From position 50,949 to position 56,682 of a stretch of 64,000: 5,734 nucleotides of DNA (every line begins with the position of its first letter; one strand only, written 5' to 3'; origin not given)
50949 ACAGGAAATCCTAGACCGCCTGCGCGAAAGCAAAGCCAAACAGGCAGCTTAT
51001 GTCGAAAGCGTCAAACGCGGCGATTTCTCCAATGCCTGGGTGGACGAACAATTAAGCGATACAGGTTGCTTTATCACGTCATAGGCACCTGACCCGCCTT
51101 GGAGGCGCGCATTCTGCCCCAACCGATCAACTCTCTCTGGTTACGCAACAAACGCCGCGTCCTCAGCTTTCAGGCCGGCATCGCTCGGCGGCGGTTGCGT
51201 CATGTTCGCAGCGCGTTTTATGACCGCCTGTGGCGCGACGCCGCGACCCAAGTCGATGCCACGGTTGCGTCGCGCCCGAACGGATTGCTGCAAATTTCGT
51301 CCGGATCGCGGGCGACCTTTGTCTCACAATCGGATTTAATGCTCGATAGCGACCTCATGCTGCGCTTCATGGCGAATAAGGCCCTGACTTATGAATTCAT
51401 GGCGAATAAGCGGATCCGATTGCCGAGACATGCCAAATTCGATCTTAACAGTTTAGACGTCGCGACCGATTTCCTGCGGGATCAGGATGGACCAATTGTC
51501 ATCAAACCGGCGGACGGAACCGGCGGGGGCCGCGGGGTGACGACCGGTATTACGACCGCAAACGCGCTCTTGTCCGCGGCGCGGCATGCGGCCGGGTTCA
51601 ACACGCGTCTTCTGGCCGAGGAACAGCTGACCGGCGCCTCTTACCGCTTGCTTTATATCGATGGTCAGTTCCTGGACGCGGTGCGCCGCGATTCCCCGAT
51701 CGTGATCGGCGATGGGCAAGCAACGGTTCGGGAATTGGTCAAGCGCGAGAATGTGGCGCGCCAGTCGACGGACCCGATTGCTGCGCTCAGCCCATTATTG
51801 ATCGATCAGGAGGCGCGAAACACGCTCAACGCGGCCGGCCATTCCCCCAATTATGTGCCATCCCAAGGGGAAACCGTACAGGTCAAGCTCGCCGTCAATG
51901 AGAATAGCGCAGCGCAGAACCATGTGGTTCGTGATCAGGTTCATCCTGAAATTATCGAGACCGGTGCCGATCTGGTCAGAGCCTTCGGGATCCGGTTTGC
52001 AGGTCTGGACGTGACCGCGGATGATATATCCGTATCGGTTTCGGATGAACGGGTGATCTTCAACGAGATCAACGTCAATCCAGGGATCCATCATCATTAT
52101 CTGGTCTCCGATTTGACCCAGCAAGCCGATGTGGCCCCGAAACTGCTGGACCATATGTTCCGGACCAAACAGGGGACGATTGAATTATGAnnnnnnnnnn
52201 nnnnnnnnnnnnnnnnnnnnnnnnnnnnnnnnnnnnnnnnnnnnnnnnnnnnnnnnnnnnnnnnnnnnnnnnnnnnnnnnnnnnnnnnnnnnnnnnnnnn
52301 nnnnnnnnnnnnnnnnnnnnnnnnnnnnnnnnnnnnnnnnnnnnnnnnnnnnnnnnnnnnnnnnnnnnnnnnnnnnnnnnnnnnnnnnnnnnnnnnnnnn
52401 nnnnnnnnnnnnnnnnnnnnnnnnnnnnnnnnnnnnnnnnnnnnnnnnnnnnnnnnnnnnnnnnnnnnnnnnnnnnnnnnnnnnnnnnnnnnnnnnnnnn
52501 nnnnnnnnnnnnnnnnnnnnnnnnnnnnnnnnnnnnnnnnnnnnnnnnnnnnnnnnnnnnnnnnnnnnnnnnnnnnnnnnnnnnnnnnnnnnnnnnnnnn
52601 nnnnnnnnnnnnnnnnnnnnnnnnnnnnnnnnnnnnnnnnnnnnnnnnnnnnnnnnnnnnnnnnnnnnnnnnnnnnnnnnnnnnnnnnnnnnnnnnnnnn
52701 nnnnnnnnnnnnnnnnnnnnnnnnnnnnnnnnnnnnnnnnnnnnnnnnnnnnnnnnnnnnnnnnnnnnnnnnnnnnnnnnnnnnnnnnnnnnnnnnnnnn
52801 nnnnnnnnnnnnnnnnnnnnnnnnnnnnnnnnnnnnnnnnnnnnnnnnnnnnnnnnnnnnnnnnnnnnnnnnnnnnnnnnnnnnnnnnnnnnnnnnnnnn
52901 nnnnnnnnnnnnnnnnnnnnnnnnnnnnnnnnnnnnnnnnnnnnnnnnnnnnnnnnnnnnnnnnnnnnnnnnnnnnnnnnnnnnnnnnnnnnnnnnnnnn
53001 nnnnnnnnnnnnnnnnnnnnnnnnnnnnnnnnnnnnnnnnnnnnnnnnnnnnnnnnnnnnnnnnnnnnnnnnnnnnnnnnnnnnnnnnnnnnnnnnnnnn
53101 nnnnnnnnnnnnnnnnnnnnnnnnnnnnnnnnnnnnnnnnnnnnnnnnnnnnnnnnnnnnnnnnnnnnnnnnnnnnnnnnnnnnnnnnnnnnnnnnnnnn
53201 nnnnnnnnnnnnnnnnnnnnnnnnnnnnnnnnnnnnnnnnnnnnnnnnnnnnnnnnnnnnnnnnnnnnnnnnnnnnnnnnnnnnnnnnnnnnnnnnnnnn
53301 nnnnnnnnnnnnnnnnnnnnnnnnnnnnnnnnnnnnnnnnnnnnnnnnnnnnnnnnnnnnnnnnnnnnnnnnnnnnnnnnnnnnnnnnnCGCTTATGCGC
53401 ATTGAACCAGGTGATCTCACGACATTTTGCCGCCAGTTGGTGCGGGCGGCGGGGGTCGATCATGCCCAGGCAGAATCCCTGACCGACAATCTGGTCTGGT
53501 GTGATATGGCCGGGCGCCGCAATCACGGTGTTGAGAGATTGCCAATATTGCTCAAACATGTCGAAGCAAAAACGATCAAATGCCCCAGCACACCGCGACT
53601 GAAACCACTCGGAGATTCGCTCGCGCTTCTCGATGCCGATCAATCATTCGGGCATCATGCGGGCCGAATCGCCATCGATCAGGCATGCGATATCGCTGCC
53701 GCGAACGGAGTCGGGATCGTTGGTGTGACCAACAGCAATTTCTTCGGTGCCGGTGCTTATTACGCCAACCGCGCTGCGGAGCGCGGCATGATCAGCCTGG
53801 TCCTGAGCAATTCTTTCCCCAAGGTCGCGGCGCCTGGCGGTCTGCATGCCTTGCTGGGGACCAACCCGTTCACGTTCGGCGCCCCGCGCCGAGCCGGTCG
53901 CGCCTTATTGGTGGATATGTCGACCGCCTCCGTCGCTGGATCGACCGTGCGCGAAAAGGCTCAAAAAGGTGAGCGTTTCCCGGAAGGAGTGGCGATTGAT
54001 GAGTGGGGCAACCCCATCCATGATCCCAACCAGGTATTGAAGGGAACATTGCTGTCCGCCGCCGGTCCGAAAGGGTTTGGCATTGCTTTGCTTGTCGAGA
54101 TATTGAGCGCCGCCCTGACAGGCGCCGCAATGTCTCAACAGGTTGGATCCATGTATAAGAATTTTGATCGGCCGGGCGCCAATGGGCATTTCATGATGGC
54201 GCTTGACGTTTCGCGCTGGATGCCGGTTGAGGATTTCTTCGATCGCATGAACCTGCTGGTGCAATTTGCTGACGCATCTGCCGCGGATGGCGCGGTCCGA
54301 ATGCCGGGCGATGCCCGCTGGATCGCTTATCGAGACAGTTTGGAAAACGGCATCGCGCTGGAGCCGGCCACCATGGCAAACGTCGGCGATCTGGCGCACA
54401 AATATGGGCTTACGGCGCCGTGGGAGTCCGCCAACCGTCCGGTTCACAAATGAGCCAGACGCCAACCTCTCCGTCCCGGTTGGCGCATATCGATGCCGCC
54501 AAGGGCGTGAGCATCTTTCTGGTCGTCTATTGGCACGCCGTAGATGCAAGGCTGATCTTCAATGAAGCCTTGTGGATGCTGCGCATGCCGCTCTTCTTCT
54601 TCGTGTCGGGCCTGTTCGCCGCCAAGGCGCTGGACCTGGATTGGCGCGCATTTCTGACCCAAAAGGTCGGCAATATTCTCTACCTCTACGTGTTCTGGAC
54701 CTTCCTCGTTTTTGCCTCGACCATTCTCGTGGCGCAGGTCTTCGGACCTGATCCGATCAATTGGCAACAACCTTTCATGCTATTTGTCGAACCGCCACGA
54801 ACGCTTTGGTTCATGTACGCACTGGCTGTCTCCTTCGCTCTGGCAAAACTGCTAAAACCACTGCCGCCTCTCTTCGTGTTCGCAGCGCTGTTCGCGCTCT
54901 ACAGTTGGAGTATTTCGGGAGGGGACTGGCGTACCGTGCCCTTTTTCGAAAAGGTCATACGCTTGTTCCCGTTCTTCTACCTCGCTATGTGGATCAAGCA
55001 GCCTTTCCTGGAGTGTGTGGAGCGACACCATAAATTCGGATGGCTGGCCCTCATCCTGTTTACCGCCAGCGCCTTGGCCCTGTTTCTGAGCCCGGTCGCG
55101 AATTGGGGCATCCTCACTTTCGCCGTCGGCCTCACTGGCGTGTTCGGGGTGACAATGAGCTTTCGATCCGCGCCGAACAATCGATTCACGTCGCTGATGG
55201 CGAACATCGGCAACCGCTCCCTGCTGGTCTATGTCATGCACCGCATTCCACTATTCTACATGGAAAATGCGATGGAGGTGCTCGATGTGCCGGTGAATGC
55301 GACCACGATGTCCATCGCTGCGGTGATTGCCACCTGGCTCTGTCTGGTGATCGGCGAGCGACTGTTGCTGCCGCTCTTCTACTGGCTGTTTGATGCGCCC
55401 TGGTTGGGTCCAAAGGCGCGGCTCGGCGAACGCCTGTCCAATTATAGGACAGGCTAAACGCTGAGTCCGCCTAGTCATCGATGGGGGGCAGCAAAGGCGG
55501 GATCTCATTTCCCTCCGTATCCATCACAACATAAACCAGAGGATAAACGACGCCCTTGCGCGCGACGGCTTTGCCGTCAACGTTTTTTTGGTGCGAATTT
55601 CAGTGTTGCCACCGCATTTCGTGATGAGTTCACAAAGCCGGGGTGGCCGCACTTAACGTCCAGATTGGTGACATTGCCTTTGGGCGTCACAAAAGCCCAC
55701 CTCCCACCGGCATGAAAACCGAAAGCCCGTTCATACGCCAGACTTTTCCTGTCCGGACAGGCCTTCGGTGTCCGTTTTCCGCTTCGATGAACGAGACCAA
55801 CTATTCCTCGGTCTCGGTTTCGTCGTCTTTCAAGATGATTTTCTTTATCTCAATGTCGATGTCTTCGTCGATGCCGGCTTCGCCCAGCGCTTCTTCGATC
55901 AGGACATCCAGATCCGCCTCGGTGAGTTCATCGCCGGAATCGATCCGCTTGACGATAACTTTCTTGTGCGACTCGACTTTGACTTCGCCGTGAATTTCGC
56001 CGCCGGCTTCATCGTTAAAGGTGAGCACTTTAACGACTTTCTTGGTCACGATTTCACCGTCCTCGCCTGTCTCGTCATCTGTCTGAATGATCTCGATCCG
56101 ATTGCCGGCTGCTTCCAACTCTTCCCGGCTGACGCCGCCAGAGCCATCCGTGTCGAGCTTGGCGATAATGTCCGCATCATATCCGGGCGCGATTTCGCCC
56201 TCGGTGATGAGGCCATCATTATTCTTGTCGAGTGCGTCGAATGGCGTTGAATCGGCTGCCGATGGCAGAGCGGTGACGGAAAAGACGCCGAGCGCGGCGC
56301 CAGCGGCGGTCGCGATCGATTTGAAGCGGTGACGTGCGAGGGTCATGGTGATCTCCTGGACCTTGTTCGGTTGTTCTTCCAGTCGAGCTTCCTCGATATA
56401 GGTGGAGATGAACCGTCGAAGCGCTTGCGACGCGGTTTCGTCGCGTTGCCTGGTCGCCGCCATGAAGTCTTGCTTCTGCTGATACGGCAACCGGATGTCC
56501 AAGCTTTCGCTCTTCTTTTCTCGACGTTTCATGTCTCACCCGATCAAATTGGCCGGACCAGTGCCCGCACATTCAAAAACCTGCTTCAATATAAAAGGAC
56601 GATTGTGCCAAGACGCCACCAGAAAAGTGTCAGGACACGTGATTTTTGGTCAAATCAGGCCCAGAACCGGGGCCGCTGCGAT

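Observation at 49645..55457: Translationally coupled six-gene operon (oxygenase-like, RraA-like, two ATP-grasp ligases, Ldh_2 reductase, membrane acyltransferase) at the edge of the polysaccharide locus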

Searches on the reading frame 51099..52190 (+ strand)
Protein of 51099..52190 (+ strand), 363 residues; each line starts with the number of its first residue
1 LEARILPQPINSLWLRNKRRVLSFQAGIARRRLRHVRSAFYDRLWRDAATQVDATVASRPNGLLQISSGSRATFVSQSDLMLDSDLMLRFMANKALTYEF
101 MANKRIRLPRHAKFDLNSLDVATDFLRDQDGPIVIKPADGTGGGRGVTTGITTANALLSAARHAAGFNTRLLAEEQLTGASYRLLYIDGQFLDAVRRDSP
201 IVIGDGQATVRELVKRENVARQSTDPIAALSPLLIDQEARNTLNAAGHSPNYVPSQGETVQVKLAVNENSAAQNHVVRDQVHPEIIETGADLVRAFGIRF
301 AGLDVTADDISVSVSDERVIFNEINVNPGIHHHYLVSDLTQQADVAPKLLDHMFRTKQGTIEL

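Call 3: search_protein_families(library=pfam, proteins=[window:51099-52190:+], max_evalue=0.01)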
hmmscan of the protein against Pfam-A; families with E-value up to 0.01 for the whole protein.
window:51099-52190:+ (363 aa): 2 families
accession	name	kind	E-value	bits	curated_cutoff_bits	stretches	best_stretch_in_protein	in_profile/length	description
PF01071.24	GARS_A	-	0.0031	17.8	27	1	92-180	1-92/194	Phosphoribosylglycinamide synthetase, ATP-grasp (A) domain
PF07478.18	Dala_Dala_lig_C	-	0.0044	17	24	0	311-348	160-196/204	D-ala D-ala ligase C-terminus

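Call 4: search_protein_families(library=ncbifam, proteins=[window:51099-52190:+], max_evalue=0.01)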
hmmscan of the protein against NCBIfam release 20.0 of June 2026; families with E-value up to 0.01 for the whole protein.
window:51099-52190:+ (363 aa): 14 families
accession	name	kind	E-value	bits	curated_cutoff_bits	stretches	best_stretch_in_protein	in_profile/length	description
NF010623.0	PRK14016.1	subfamily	1.2e-44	152.8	877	1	63-360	184-479/871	cyanophycin synthetase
TIGR02068.2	cya_phycin_syn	equivalog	1.8e-44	152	850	1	61-358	181-475/862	cyanophycin synthetase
TIGR03103.1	trio_acet_GNAT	equivalog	2.4e-33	115.5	569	1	52-333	256-527/547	N-acetylglutaminylglutamine synthetase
NF002688.0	PRK02471.1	equivalog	1.3e-29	103.2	425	1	45-355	439-753/756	bifunctional glutamate--cysteine ligase GshA/glutathione synthetase GshB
TIGR01435.1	glu_cys_lig_rel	equivalog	1.2e-13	50.2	656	1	54-334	429-702/719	bifunctional glutamate--cysteine ligase/glutathione synthetase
TIGR01205.1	D_ala_D_alaTIGR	subfamily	2e-06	27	245.65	0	314-350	272-310/318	D-alanine--D-alanine ligase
NF002527.0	PRK01966.1-3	equivalog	4.3e-06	26.1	310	0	315-344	285-314/332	D-alanine--D-alanine ligase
NF002378.0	PRK01372.1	subfamily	3.9e-05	22.5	243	1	93-196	100-198/305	D-alanine--D-alanine ligase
NF000091.3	D_ala_D_ser_VanG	exception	0.00056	18.9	495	0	93-179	135-220/344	D-alanine--D-serine ligase VanG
TIGR00877.1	purD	equivalog_domain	0.00056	18.8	288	1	92-180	103-194/425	phosphoribosylamine--glycine ligase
NF000372.1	D_ala_D_lac_VanI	exception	0.0007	19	700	0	92-181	131-214/341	D-alanine--(R)-lactate ligase VanI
TIGR00768.1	rimK_fam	subfamily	0.0014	18.1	143.4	0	92-197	86-193/276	RimK family alpha-L-glutamate ligase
NF004680.0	PRK06019.1-6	equivalog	0.0072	15.1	327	0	105-177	128-197/405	5-(carboxyamino)imidazole ribonucleotide synthase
NF000207.3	D_ala_D_ser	equivalog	0.0076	15.4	520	0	118-180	157-217/342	D-alanine--D-serine ligase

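Call 9: search_solved_structures(query=window:51099-52190:+, max_evalue=0.01)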
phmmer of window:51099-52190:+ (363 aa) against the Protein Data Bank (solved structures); distinct sequences matched with E-value up to 0.01: 14.
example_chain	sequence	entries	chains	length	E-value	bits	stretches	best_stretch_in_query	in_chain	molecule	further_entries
7ta5_A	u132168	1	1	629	5.3e-27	98.1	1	83-357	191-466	Glutathione synthase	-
7lgm_A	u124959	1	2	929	8.5e-23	84.3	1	93-355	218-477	Cyanophycin synthase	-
7lgn_A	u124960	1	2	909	1.1e-22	84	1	63-355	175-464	Cyanophycin synthase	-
8fxh_A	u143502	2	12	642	1.3e-21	80.4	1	82-358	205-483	RimK domain-containing protein ATP-grasp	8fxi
7wac_A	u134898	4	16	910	4.1e-21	78.8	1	122-359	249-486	Cyanophycin synthase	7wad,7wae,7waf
7txv_A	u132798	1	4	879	2.2e-19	73.1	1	97-354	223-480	Cyanophycin synthase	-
7lg5_A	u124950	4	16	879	2.2e-19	73.1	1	97-354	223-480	Cyanophycin synthase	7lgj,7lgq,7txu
3ln6_A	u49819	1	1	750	3.5e-18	69.1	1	62-354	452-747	Glutathione biosynthesis bifunctional protein gshAB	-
3ln7_A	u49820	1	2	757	6e-10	42.1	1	64-329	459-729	Glutathione biosynthesis bifunctional protein gshAB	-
1gso_A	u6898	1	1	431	0.00019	24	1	91-191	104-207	PROTEIN (GLYCINAMIDE RIBONUCLEOTIDE SYNTHETASE)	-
3mjf_A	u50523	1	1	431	0.00038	23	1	90-206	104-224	Phosphoribosylamine--glycine ligase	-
2yrw_A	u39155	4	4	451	0.00083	21.9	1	89-190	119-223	Phosphoribosylglycinamide synthetase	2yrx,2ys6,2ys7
8evy_B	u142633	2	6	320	0.001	21.6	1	122-206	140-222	D-alanine--D-alanine ligase B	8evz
8hz5_A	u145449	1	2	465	0.0026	20.2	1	88-182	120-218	Biotin carboxylase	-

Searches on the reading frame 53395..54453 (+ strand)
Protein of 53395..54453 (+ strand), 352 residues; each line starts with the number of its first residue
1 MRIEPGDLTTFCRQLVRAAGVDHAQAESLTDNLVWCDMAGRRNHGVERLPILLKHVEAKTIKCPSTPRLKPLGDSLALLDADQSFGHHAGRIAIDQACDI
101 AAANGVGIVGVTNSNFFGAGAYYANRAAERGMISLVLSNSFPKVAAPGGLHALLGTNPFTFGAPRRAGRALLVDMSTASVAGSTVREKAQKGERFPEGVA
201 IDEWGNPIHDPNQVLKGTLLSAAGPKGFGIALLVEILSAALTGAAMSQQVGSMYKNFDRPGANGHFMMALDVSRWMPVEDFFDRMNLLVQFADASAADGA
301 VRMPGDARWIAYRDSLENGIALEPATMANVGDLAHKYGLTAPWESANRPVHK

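Call 3: search_protein_families(library=pfam, proteins=[window:53395-54453:+], max_evalue=0.01)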
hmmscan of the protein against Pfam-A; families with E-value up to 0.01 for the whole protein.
window:53395-54453:+ (352 aa): 1 family
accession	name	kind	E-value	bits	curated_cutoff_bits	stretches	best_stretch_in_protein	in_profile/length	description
PF02615.19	Ldh_2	-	1.9e-92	310.4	38.8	1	6-328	4-330/333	Malate/L-lactate dehydrogenase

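Call 4: search_protein_families(library=ncbifam, proteins=[window:53395-54453:+], max_evalue=0.01)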
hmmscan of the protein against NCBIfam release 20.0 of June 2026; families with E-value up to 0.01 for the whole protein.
window:53395-54453:+ (352 aa): 5 families
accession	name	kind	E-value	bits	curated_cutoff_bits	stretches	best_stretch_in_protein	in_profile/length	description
NF040650.1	sulfolac_dhydr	equivalog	1.6e-60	205.1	500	1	1-339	1-335/339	L-sulfolactate dehydrogenase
NF011599.0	PRK15025.1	equivalog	1.2e-55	189.1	356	1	1-322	1-323/349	ureidoglycolate dehydrogenase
TIGR03175.1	AllD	equivalog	7.7e-54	183.1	496.2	1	1-322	1-323/349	ureidoglycolate dehydrogenase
NF007504.0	PRK10098.1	equivalog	5.7e-44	150.3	336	1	2-340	6-347/360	malate/lactate/ureidoglycolate dehydrogenase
NF009750.0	PRK13260.1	equivalog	1.3e-34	119.8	316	1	1-326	1-325/332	3-dehydro-L-gulonate 2-dehydrogenase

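Call 36: search_solved_structures(query=window:53395-54453:+, max_evalue=0.00001)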
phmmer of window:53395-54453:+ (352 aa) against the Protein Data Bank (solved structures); distinct sequences matched with E-value up to 0.00001: 13.
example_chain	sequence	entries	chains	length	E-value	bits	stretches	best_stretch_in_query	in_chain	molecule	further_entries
1vbi_A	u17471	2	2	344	4.6e-57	197.1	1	7-344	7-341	Type 2 malate/lactate dehydrogenase | malate/L-lactate dehydrogenase family protein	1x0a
1v9n_A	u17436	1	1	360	2.2e-44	155.4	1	5-338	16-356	Malate dehydrogenase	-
2x06_A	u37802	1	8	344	4.2e-39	138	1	14-307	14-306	L-SULFOLACTATE DEHYDROGENASE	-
1z2i_A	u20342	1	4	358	7.7e-37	130.6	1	7-342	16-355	malate dehydrogenase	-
4h8a_A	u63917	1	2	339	1.1e-35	126.8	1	16-289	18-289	Ureidoglycolate dehydrogenase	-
4fjs_A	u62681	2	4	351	1.1e-35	126.8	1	16-290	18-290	Ureidoglycolate dehydrogenase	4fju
1xrh_A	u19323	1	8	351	1.3e-35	126.6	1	18-290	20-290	Ureidoglycolate Dehydrogenase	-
1wtj_A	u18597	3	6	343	2.2e-34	122.5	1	11-334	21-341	ureidoglycolate dehydrogenase | delta1-piperideine-2-carboxylate reductase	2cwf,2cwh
3uoe_A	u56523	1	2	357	1.5e-29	106.6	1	1-287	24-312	Dehydrogenase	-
2g8y_A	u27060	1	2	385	9e-26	94.2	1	5-339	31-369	Malate/L-lactate dehydrogenases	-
1s20_A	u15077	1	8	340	1.4e-25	93.5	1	11-333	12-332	Hypothetical oxidoreductase yiaK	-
1nxu_A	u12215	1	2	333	1.8e-25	93.2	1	11-332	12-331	Hypothetical oxidoreductase yiaK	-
3i0p_A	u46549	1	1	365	2.2e-24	89.6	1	9-283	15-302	Malate dehydrogenase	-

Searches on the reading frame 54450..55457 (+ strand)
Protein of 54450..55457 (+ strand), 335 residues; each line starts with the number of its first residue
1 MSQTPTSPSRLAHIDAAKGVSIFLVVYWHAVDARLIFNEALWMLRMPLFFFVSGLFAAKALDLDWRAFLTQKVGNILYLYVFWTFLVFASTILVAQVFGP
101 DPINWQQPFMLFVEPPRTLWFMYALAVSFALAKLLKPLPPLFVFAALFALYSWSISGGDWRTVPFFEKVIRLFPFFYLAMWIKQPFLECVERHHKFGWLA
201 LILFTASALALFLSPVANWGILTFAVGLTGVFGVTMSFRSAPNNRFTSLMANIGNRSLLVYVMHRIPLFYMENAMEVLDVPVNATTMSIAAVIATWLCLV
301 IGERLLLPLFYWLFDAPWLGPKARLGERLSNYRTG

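Call 3: search_protein_families(library=pfam, proteins=[window:54450-55457:+], max_evalue=0.01)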
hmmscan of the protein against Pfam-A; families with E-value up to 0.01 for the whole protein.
window:54450-55457:+ (335 aa): 1 family
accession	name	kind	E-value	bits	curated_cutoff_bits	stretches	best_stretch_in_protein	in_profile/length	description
PF01757.29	Acyl_transf_3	-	6.9e-31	107.9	31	1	14-301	4-324/326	Acyltransferase domain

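Call 4: search_protein_families(library=ncbifam, proteins=[window:54450-55457:+], max_evalue=0.01)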
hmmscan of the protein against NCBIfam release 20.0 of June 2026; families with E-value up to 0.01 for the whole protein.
window:54450-55457:+ (335 aa): 0 families

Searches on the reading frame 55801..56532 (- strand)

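Call 3: search_protein_families(library=pfam, proteins=[window:55801-56532:-], max_evalue=0.01)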
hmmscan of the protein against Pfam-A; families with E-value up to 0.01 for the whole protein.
window:55801-56532:- (243 aa): 4 families
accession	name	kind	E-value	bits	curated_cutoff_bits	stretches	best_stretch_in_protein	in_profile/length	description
PF13202.12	EF-hand_5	-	1e-07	31.5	25.9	1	122-140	4-22/25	EF hand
PF00036.39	EF-hand_1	-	1.5e-07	30.9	25.4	1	121-142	4-25/29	EF hand domain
PF13405.12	EF-hand_6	-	1.2e-06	28.2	25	0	124-141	7-24/30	EF-hand domain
PF13499.12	EF-hand_7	-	1.5e-05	25.7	30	0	121-141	44-64/67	EF-hand domain pair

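Call 4: search_protein_families(library=ncbifam, proteins=[window:55801-56532:-], max_evalue=0.01)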
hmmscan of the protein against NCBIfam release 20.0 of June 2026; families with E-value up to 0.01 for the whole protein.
window:55801-56532:- (243 aa): 2 families
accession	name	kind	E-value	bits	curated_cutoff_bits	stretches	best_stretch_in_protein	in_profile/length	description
NF041410.1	XopAW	subfamily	3.6e-06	26.9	120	1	119-145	105-131/235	XopAW family type III secretion system calcium-binding effector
NF053806.1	lanmdlnLanM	equivalog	0.0012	18.9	135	1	72-164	4-93/132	lanmodulin LanM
